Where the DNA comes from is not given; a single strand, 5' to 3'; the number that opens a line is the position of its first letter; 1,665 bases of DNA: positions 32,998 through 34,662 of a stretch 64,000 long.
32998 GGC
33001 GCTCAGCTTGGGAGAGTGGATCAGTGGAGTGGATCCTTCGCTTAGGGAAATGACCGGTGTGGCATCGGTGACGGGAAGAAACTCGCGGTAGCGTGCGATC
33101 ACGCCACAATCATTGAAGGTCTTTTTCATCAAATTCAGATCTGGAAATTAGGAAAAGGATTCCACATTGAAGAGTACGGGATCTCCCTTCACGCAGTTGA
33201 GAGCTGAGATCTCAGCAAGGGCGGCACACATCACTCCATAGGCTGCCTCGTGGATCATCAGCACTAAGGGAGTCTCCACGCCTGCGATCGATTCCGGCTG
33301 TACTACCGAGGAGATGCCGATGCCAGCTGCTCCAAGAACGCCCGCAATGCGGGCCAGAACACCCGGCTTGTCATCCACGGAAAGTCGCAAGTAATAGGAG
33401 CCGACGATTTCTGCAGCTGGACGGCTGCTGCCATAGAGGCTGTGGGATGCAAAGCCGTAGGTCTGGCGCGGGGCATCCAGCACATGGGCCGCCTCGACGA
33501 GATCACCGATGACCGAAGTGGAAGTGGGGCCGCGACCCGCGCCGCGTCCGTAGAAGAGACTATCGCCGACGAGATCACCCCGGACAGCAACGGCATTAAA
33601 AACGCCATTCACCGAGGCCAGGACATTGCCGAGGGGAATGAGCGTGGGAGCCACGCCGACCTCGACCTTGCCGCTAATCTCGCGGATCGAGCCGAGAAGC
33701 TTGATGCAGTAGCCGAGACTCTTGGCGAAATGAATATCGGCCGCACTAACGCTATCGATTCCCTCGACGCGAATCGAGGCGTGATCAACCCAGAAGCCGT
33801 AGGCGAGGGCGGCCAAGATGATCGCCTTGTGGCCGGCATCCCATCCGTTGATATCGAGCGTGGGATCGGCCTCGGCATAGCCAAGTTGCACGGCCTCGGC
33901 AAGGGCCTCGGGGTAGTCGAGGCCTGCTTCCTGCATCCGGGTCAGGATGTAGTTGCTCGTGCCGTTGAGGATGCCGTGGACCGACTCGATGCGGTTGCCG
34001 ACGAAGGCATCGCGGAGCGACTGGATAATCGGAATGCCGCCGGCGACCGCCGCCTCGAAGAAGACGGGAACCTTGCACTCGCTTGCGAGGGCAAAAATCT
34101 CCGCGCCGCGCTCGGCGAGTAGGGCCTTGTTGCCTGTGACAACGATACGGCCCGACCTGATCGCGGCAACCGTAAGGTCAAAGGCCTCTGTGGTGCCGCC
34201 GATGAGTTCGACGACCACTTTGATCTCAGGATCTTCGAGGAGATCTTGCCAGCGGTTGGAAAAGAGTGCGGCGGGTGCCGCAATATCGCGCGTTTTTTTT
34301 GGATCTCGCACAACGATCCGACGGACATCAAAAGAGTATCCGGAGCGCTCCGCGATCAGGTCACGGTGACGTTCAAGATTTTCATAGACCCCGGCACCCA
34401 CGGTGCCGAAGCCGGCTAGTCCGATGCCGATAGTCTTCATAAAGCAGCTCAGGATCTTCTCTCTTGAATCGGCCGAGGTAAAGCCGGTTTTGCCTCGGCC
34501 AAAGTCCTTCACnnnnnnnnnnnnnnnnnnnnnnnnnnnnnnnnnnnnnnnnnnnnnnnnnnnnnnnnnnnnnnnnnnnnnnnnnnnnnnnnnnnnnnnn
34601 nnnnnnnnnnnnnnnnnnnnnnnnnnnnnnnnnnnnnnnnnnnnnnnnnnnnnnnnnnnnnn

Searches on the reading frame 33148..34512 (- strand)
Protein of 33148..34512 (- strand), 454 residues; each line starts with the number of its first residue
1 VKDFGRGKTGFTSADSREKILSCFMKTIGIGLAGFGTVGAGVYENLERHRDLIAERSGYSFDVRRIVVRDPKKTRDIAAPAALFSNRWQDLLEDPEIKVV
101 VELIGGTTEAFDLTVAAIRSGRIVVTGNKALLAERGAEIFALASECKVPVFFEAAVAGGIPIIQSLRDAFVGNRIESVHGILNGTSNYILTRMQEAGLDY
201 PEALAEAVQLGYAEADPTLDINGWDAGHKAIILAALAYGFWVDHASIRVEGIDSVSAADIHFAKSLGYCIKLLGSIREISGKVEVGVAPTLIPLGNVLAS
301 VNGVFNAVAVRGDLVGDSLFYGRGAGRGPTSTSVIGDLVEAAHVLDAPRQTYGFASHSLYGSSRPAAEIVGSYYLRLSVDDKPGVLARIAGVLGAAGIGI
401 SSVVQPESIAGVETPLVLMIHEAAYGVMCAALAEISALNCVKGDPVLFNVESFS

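Call 13: search_protein_families(library=ncbifam, proteins=[window:33148-34512:-], max_evalue=0.00001)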
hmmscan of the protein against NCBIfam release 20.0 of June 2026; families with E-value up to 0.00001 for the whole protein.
window:33148-34512:- (454 aa): 7 families
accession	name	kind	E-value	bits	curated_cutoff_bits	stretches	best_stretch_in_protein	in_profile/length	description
NF004976.0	PRK06349.1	subfamily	1.4e-142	475.8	205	1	25-452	2-428/430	homoserine dehydrogenase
NF004912.0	PRK06270.1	equivalog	1.3e-71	241.8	373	1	96-342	90-337/343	homoserine dehydrogenase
NF006235.0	PRK08374.1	equivalog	2.5e-50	171.5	451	1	90-345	85-332/336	homoserine dehydrogenase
NF005290.0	PRK06813.1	equivalog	1.3e-30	106.6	286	1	116-322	110-317/346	homoserine dehydrogenase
NF005002.0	PRK06392.1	equivalog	7.8e-22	77.6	296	1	111-255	102-245/329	homoserine dehydrogenase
NF006959.0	PRK09436.1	equivalog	3.7e-20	71.6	726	1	27-251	465-703/819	bifunctional aspartate kinase/homoserine dehydrogenase I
NF007003.0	PRK09466.1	subfamily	8.6e-13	47.6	582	1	143-252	590-698/810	bifunctional aspartate kinase/homoserine dehydrogenase II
